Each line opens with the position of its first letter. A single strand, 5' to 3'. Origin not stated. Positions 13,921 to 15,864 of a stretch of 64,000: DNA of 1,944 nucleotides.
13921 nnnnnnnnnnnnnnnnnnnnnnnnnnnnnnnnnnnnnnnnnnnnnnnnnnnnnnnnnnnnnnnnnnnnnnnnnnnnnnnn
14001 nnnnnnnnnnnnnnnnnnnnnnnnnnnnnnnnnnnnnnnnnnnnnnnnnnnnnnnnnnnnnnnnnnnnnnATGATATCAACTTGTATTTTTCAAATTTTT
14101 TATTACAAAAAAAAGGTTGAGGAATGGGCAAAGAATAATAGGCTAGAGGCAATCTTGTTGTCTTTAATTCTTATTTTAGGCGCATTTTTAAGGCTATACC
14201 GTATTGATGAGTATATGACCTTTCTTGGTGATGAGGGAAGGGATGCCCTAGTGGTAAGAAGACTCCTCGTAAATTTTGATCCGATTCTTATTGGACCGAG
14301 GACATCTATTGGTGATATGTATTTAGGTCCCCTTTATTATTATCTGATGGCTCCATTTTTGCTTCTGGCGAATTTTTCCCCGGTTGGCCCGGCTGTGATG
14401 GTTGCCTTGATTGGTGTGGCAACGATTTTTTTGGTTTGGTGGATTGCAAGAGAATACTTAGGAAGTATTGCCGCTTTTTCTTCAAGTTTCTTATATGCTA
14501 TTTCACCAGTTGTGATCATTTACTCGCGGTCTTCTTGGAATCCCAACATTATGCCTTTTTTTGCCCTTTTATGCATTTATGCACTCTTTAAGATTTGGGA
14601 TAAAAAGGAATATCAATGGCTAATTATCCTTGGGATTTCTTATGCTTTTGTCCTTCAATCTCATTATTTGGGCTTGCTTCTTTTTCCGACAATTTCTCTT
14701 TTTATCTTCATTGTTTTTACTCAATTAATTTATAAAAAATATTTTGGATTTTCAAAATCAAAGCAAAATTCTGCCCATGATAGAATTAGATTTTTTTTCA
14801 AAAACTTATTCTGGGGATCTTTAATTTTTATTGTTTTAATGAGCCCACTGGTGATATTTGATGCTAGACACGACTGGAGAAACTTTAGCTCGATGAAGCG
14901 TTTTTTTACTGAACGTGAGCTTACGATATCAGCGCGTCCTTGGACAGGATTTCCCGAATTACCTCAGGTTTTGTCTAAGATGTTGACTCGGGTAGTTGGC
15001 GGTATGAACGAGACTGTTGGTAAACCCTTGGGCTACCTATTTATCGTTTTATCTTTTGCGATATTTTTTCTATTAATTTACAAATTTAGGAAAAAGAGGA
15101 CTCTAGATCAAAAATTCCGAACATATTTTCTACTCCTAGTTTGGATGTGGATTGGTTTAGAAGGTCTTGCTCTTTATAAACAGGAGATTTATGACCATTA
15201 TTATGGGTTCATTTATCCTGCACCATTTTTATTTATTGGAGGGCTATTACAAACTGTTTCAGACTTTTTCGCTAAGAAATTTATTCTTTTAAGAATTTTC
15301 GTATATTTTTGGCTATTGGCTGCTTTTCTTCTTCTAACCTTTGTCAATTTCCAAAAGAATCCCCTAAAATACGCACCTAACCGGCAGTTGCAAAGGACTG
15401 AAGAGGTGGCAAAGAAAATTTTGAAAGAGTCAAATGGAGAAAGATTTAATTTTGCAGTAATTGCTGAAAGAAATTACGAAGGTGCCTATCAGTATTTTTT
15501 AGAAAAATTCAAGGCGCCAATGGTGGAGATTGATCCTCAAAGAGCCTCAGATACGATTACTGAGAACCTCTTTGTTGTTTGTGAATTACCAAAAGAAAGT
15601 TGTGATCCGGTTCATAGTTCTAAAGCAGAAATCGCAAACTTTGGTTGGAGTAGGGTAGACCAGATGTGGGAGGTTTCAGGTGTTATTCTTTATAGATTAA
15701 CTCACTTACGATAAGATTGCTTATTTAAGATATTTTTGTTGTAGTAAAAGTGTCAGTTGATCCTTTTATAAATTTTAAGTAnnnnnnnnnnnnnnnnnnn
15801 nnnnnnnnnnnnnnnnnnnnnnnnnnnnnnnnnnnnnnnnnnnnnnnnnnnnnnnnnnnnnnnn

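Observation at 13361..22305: Alternating GT2 / GT-C modules reminiscent of three-component (ArnC/ArnT, GtrB/GtrC) glycosylation systems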

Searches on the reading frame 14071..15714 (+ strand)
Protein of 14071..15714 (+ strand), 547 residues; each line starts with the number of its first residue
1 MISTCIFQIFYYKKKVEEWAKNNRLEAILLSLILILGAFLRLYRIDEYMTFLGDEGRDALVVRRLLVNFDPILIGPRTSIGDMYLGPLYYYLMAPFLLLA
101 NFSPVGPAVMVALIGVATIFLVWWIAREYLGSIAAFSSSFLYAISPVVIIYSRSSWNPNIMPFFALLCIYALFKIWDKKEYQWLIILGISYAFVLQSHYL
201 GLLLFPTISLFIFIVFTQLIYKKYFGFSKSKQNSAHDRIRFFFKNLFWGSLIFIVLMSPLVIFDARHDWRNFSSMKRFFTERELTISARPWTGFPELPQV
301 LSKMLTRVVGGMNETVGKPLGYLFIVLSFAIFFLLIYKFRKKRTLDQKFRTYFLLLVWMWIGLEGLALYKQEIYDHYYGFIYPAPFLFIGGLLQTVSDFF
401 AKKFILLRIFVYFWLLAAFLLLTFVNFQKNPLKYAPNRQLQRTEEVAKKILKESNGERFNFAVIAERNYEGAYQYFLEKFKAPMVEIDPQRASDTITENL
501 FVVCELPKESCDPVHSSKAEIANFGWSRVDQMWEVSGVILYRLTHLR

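Call 4: search_protein_families(library=pfam, proteins=[window:14071-15714:+], max_evalue=0.01)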
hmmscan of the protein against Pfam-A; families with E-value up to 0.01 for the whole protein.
window:14071-15714:+ (547 aa): 1 family
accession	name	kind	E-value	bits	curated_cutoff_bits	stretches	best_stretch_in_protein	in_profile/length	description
PF13231.12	PMT_2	-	7.1e-13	49.5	26.1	1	87-215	4-132/160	Dolichyl-phosphate-mannose-protein mannosyltransferase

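Call 6: search_protein_families(library=ncbifam, proteins=[window:14071-15714:+], max_evalue=0.001)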
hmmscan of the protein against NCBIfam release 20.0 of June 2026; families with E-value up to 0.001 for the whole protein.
window:14071-15714:+ (547 aa): 1 family
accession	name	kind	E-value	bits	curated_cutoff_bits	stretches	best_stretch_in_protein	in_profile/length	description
TIGR03663.1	TIGR03663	subfamily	5.8e-12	45.4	126.25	1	29-359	3-303/435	flippase activity-associated protein Agl23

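Call 16: find_encoding_contigs(protein=window:14071-15714:+, flank=10000, max_places=6)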
Protein window:14071-15714:+ (547 aa): no gene with exactly this product is on record in the collection.

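Call 18: find_homologous_proteins(query=window:14071-15714:+, max_evalue=0.00001)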
Query window:14071-15714:+ (547 aa): 3598 proteins with E <= 0.00001 among 8000 candidates; the best 120 are listed.
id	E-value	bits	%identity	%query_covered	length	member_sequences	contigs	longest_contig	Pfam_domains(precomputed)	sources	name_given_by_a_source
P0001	0.0e+0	1230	100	100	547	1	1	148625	PF13231.13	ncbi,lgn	-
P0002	4.2e-213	728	62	97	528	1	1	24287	PF13231.13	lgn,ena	-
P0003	7.5e-205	700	60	98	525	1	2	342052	PF13231.13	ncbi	-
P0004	1.6e-201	689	58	99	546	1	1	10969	PF02366.25,PF13231.13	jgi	-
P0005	7.2e-200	684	59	97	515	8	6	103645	PF02366.25,PF13231.13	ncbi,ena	-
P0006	1.2e-199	683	58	97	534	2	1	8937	PF13231.13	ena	-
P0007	8.1e-199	680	59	97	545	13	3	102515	PF02366.25,PF13231.13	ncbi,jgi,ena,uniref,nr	ncbi:hypothetical protein A3A75_01660 [Candidatus Woesebacteria bacterium RIFCSPLOWO2_01_FULL_39_10]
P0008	1.2e-198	680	58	99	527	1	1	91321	PF02366.25,PF13231.13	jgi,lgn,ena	-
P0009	2.6e-198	679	60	97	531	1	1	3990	PF13231.13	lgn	-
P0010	5.4e-198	678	57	97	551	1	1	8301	PF02366.25,PF13231.13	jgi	jgi:4-amino-4-deoxy-L-arabinose transferase-like glycosyltransferase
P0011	3.7e-195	668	56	97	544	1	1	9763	PF13231.13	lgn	-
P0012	7.7e-195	667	56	97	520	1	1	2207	PF02366.25,PF13231.13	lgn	-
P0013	1.0e-193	664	57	97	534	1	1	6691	PF02366.25,PF13231.13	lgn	-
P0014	1.2e-192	660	55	100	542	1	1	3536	PF13231.13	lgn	-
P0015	5.0e-192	658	56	98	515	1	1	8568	PF02366.25,PF13231.13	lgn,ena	-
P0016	6.5e-192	658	55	98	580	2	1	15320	PF02366.25,PF13231.13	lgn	-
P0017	3.7e-191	655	56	97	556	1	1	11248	PF02366.25,PF13231.13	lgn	-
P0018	5.4e-191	655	54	100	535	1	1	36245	PF13231.13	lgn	-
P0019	6.1e-191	654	56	98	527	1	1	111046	PF13231.13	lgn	-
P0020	1.3e-190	653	56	97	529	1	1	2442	PF02366.25,PF13231.13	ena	-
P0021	1.7e-190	653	55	99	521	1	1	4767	PF02366.25,PF13231.13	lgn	-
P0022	2.3e-190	653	56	97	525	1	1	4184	PF13231.13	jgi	-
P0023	2.5e-190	652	56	97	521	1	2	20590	PF13231.13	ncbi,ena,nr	ncbi:glycosyltransferase family 39 protein [Candidatus Woesebacteria bacterium]|nr:glycosyltransfera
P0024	3.7e-190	652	56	97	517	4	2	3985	PF13231.13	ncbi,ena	-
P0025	4.9e-190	651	56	97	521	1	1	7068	PF13231.13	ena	-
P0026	6.5e-190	651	57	97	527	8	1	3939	PF13231.13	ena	-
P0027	7.2e-190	651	55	97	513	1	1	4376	PF02366.25,PF13231.13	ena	-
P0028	1.3e-189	650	58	97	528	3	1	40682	PF02366.25,PF13231.13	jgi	-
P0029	1.7e-189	650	56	97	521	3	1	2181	PF13231.13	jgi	-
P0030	5.6e-189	648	55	97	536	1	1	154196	PF13231.13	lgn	-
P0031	5.8e-189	648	56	97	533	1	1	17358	PF13231.13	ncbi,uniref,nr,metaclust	ncbi:hypothetical protein A2159_00400 [Candidatus Woesebacteria bacterium RBG_13_34_9]|uniref:Glycos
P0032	7.5e-189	648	55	100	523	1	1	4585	PF13231.13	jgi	-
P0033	1.0e-188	647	54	97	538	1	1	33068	PF13231.13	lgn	-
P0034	1.9e-188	646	55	97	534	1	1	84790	PF13231.13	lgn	-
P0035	2.5e-188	646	55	97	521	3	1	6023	PF13231.13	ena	-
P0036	3.4e-188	645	56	97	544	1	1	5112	PF13231.13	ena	-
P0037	5.1e-188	645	55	97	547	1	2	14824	PF02366.25,PF13231.13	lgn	-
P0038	6.6e-188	644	54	97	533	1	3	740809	PF13231.13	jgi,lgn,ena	-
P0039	8.1e-188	644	55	98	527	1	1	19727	PF13231.13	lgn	-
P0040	9.8e-188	644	58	96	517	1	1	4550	PF13231.13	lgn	-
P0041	1.3e-187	643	56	99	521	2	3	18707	PF13231.13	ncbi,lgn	ncbi:MAG: glycosyltransferase family 39 protein [Microgenomates group bacterium]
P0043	1.9e-187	643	54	98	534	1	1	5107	PF13231.13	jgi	jgi:4-amino-4-deoxy-L-arabinose transferase-like glycosyltransferase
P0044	3.0e-187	642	58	96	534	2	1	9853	PF02366.25,PF13231.13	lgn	-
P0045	4.2e-187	642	55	97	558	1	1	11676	PF13231.13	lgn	-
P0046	4.9e-187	642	56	98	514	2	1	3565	PF02366.25,PF13231.13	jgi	-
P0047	6.2e-187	641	55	97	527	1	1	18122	PF13231.13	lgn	-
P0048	7.4e-187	641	56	97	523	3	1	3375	PF13231.13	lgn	-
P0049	7.5e-187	641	56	96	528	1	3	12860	PF02366.25,PF13231.13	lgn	-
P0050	1.2e-186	640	55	97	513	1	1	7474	PF02366.25,PF13231.13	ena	-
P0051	1.8e-186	640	55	97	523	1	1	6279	PF13231.13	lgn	-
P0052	3.8e-186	639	55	98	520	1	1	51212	PF02366.25,PF13231.13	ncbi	-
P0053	9.8e-186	637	55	98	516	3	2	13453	PF13231.13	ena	-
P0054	1.5e-185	637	55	97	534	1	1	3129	PF13231.13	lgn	-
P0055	1.8e-185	636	56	97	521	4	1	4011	PF13231.13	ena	-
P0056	1.8e-185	636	56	98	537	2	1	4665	PF13231.13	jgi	jgi:4-amino-4-deoxy-L-arabinose transferase-like glycosyltransferase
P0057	1.9e-185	636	56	97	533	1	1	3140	PF02366.25,PF13231.13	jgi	jgi:4-amino-4-deoxy-L-arabinose transferase-like glycosyltransferase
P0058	2.9e-185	636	54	100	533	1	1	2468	PF13231.13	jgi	jgi:4-amino-4-deoxy-L-arabinose transferase-like glycosyltransferase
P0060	7.8e-185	634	54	96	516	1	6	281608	PF02366.25,PF13231.13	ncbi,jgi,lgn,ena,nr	ncbi:glycosyltransferase family 39 protein [Patescibacteria group bacterium]|nr:glycosyltransferase 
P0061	1.4e-184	634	54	98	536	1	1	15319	PF13231.13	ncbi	-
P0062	3.1e-184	632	55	96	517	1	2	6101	PF02366.25,PF13231.13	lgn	-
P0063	3.5e-184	632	53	98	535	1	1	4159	PF02366.25,PF13231.13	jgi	-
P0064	3.5e-184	632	54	97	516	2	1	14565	PF02366.25,PF13231.13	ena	-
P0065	3.5e-184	632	55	97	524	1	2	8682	PF02366.25,PF13231.13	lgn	-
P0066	4.8e-184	632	55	98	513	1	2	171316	PF02366.25,PF13231.13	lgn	-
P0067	5.1e-184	632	54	97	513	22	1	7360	PF02366.25,PF13231.13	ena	-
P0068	5.1e-184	632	54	100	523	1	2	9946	PF02366.25,PF13231.13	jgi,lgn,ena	-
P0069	7.6e-184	631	53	97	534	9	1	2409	PF02366.25,PF13231.13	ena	-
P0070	1.0e-183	631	53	97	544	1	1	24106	PF13231.13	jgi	jgi:4-amino-4-deoxy-L-arabinose transferase-like glycosyltransferase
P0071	1.3e-183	630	53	98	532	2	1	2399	PF13231.13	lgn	-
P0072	2.2e-183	630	56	97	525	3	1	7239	PF02366.25,PF13231.13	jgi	jgi:4-amino-4-deoxy-L-arabinose transferase-like glycosyltransferase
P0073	2.4e-183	629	55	98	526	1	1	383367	PF02366.25,PF13231.13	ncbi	-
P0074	3.0e-183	629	54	97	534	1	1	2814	PF13231.13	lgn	-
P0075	4.0e-183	629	54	99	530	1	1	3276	PF02366.25,PF13231.13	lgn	-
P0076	5.9e-183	628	53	98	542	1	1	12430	PF13231.13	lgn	-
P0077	6.1e-183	628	55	98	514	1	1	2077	PF02366.25,PF13231.13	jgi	-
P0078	6.5e-183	628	57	97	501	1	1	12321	PF13231.13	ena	-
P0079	7.5e-183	628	55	97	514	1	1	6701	PF02366.25,PF13231.13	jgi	jgi:4-amino-4-deoxy-L-arabinose transferase-like glycosyltransferase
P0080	7.7e-183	628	57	97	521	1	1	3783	PF02366.25,PF13231.13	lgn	-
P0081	8.2e-183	628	54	97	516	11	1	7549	PF13231.13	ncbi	-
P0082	1.9e-182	626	54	97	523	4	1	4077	PF02366.25,PF13231.13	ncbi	-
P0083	2.7e-182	626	57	95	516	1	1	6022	PF13231.13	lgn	-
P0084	2.7e-182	626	53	97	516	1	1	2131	PF02366.25,PF13231.13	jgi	jgi:4-amino-4-deoxy-L-arabinose transferase-like glycosyltransferase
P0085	2.9e-182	626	54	98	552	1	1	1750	PF13231.13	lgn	-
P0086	3.1e-182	626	53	97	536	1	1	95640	PF13231.13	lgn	-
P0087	3.5e-182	626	55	97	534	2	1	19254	PF13231.13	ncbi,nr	ncbi:glycosyltransferase family 39 protein [Patescibacteria group bacterium]|nr:glycosyltransferase 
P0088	3.6e-182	626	53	97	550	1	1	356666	PF13231.13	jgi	jgi:4-amino-4-deoxy-L-arabinose transferase-like glycosyltransferase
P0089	4.7e-182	625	54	98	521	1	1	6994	PF13231.13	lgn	-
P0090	9.5e-182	624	54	97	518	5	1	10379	PF02366.25,PF13231.13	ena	-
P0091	9.8e-182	624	55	97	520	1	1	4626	PF13231.13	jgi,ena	-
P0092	9.9e-182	624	55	97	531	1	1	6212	PF02366.25,PF13231.13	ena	-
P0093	1.0e-181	624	55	97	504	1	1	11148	PF02366.25,PF13231.13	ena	-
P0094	1.1e-181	624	55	97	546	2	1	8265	PF02366.25,PF13231.13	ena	-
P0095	1.2e-181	624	54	97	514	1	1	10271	PF13231.13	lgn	-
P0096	1.5e-181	624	54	97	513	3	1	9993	PF13231.13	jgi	-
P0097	1.5e-181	623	53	100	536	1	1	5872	PF13231.13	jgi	jgi:4-amino-4-deoxy-L-arabinose transferase-like glycosyltransferase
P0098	2.4e-181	623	54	98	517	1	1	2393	PF13231.13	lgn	-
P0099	2.4e-181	623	54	97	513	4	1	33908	PF02366.25,PF13231.13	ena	-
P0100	3.0e-181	622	52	98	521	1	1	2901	PF02366.25,PF13231.13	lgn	-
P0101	3.3e-181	622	54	97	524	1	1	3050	PF02366.25,PF13231.13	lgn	-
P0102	3.4e-181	622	54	97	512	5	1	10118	PF13231.13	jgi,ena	-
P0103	6.8e-181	621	55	97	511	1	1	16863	PF13231.13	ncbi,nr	ncbi:glycosyltransferase family 39 protein [Candidatus Woesebacteria bacterium]|nr:glycosyltransfera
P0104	8.7e-181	621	55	98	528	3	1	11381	PF02366.25,PF13231.13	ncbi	-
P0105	9.4e-181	621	53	97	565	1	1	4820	PF13231.13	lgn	-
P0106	3.0e-180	619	52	97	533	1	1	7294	PF02366.25,PF13231.13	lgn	-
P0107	4.6e-180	619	51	98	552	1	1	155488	PF13231.13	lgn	-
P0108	4.9e-180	618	56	97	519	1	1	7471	PF13231.13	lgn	-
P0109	4.9e-180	618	56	97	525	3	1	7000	PF02366.25,PF13231.13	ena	-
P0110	5.9e-180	618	54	94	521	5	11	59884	PF02366.25,PF13231.13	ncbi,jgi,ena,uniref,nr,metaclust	ncbi:hypothetical protein A3D00_00920 [Candidatus Woesebacteria bacterium RIFCSPHIGHO2_02_FULL_38_9]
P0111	6.6e-180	618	52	98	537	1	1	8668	PF13231.13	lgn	-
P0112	6.6e-180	618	54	98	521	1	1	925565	PF13231.13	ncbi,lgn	-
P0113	7.3e-180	618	56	98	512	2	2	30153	PF02366.25,PF13231.13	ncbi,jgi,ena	-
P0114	7.5e-180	618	54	97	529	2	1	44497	PF13231.13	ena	-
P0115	1.1e-179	617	55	97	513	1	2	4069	PF13231.13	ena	-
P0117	1.2e-179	617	54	98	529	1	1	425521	PF13231.13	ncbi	-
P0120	1.9e-179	617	55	97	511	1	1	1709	PF13231.13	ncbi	-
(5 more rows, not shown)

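Call 21: find_related_loci(query=A1, collection=genome_contigs, flank=10000)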
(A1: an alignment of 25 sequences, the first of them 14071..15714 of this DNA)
Query A1 (547 aa) in genome_contigs; peptide patterns used: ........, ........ (x = any residue, [..] = any of these).
599 stretches matched a pattern (row limit reached: there are more); 519 encode a relative of the query (tblastn E <= 1e-3); the best 80 are kept; 80 distinct loci.
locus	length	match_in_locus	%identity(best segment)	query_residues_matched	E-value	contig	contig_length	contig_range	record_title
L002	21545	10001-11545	58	15-545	0e+0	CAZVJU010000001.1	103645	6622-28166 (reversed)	MAG TPA_asm: uncultured Gammaproteobacteria bacterium isolate SRP050083_co3_9 genome assembly, contig: NODE_59_length_10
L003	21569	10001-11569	59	14-545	0e+0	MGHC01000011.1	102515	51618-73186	MAG: Candidatus Woesebacteria bacterium RIFCSPLOWO2_01_FULL_39_10 rifcsplowo2_01_scaffold_2422, whole genome shotgun seq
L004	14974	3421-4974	57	16-547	0e+0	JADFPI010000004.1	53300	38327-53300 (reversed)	MAG: Patescibacteria group bacterium isolate B72T1L10 B72T1L10_NODE492, whole genome shotgun sequence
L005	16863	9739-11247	55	15-545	0e+0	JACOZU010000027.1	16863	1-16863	MAG: Candidatus Woesebacteria bacterium isolate NC_groundwater_213_Ag_S-0.1um_45_9 S4_GD2017_2_S1_scaffold_3303, whole g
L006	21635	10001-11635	53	12-547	0e+0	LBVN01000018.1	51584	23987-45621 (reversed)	MAG: Candidatus Woesebacteria bacterium GW2011_GWB1_38_8b UT10_C0018, whole genome shotgun sequence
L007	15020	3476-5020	55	19-547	0e+0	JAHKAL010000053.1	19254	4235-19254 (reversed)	MAG: Patescibacteria group bacterium isolate Undefined_mixed_planktonic.mb.4 Undefined_mixed_pla.mb.4_k141_1011126, whol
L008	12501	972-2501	56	14-547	0e+0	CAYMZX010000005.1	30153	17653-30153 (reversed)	MAG TPA_asm: uncultured Gammaproteobacteria bacterium isolate SRP231805_co4_134 genome assembly, contig: k141_52608, who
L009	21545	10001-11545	54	15-547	0e+0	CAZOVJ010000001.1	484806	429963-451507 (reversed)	MAG TPA_asm: uncultured Gammaproteobacteria bacterium isolate SRP068000_co4_46 genome assembly, contig: NODE_3_length_48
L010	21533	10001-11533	54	14-547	0e+0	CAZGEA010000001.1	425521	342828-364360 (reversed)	MAG TPA_asm: uncultured Gammaproteobacteria bacterium isolate SRP286056_co1_758 genome assembly, contig: NODE_3_length_4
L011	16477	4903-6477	52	14-545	0e+0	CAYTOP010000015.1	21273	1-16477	MAG TPA_asm: uncultured Gammaproteobacteria bacterium isolate SRP050083_co1_427 genome assembly, contig: NODE_952_length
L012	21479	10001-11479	54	24-545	1e-180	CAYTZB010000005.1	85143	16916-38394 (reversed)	MAG TPA_asm: uncultured Gammaproteobacteria bacterium isolate binchicken_co134_900 genome assembly, contig: NODE_664_len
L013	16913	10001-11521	53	15-547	8e-176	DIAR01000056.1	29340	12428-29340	MAG TPA_asm: Candidatus Woesebacteria bacterium UBA5073 UBA5073_contig_133145, whole genome shotgun sequence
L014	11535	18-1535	54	15-547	1e-175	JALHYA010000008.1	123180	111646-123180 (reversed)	MAG: Patescibacteria group bacterium isolate PFL142 seq_1300431, whole genome shotgun sequence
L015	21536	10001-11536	54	14-545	3e-174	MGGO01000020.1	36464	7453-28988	MAG: Candidatus Woesebacteria bacterium RIFCSPHIGHO2_01_FULL_44_10 rifcsphigho2_01_scaffold_4952, whole genome shotgun s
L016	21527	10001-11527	54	11-545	9e-174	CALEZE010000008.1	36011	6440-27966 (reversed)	MAG TPA_asm: uncultured bacterium isolate SRR7515931_bin.142_CONCOCT_v1.1_MAG genome assembly, contig: ERZ869938.510, wh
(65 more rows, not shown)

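Call 27: search_solved_structures(query=A1, max_evalue=0.01, show_alignments=2)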
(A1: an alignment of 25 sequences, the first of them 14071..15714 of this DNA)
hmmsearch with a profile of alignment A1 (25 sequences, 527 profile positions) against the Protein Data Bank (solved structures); distinct sequences matched with E-value up to 0.01: 0.

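Call 41: predict_structure(alignment_id=A1)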
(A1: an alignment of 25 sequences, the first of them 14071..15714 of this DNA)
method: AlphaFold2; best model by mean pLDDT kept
length: 547 residues; sequences in the alignment: 25
mean_pLDDT: 83.1   pTM: 0.85
mean pLDDT of the five models: 83.1, 82.1, 80.5, 80.4, 78.7
residues with pLDDT >= 90: 242; 70-90: 208; 50-70: 79; < 50: 18
segments of 3 or more residues with pLDDT < 50: 72-83, 282-286
pLDDT, mean of each block of 10 residues (from residue 1): 85 94 96 95 77 69 70 40 56 82 84 92 96 96 85 63 92 94 96 74 84 93 77 85 96 82 66 62 54 84 88 90 92 93 90 94 81 64 92 92 87 92 90 76 93 93 79 88 84 86 89 74 75 92 81
secondary structure, 60 per line:
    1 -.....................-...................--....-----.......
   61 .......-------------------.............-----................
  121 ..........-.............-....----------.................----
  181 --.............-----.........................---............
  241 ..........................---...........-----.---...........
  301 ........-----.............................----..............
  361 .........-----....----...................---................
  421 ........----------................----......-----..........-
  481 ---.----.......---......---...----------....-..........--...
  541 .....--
elements in order: H2-22 H24-42 H45-48 H54-67 H87-99 H105-130 H132-144 H146-149 H160-176 H183-195 H201-225 H229-266 H270-280 H290-308 H314-342 H347-368 H375-378 H383-401 H405-428 H439-454 E459-464 H470-479 H489-495 E499-504 H521-524 E526-535 E538-545

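Call 44: fold_search(model_id=the predicted structure, library=pdb)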
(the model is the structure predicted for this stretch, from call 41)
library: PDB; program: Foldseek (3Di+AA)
matches with E <= 10: 308; with E <= 0.001: 14
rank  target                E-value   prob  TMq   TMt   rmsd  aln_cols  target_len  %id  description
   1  5f15                  1.8e-06  1.00  0.54  0.55   9.5       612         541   12  Crystal Structure of ArnT from Cupriavidus metallidurans bound to Undecaprenyl phosphate (released 2016-02-17)
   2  7e9s_A                2.5e-06  1.00  0.49  0.33  12.4       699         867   14  Archaeal oligosaccharyltransferase AglB from Archaeoglobus fulgidus in complex with an inhibitory peptide and a dolich (released 2021-09-08)
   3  3wak                  3.4e-06  1.00  0.48  0.32  14.7       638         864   14  Crystal structure of the Archaeoglobus fulgidus oligosaccharyltransferase (O29867_ARCFU) in the apo form (released 2013-10-30)
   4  3waj                  4.9e-06  1.00  0.49  0.36  12.7       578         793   14  Crystal structure of the Archaeoglobus fulgidus oligosaccharyltransferase (O29867_ARCFU) complex with Zn and sulfate (released 2013-10-30)
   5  6ftg_5                6.9e-06  1.00  0.47  0.41  16.2       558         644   13  Subtomogram average of OST-containing ribosome-translocon complexes from canine rough microsomal membranes (released 2018-03-21)
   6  6s7o_A                1.4e-05  1.00  0.49  0.42  13.2       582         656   12  Cryo-EM structure of human oligosaccharyltransferase complex OST-A (released 2019-12-18)
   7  6gxc_A                1.7e-05  1.00  0.48  0.39   8.2       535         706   14  Bacterial oligosaccharyltransferase PglB in complex with an inhibitory peptide and a reactive lipid-linked oligosaccha (released 2018-11-14)
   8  8agc_A                1.7e-05  1.00  0.48  0.39  13.7       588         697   11  Structure of yeast oligosaccharylransferase complex with lipid-linked oligosaccharide and non-acceptor peptide bound (released 2022-12-07)
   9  5gmy_A                3.0e-05  1.00  0.47  0.33  13.8       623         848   14  Crystal structure of the Archaeoglobus fulgidus oligosaccharyltransferase (O29867_ARCFU) tethered with an acceptor pep (released 2017-02-01)
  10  8b6l_I                3.6e-05  1.00  0.49  0.41  14.8       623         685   12  Subtomogram average of the human Sec61-TRAP-OSTA-translocon (released 2022-12-07)
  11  5ogl_A                4.5e-05  1.00  0.46  0.37   8.8       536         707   13  Structure of bacterial oligosaccharyltransferase PglB in complex with an acceptor peptide and an lipid-linked oligosac (released 2017-10-25)
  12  7oci_F                6.1e-05  1.00  0.49  0.43  11.7       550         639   12  Cryo-EM structure of yeast Ost6p containing oligosaccharyltransferase complex (released 2022-02-16)
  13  3rce_A                8.6e-05  1.00  0.46  0.39   9.3       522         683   14  Bacterial oligosaccharyltransferase PglB (released 2011-06-15)
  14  9i5k_A                6.1e-04  1.00  0.49  0.54   8.6       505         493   15  Structure of the Chaetomium thermophilum Pmt4 homodimer (C2 symmetry) (released 2025-12-24)
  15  9s6t_A                4.8e-03  1.00  0.48  0.53   8.7       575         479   11  Ternary cryo-EM structure of chicken ALG12 with Dol25-PP-GlcNAc2Man7, Dol25-P-Man, and Fab (released 2026-03-18)
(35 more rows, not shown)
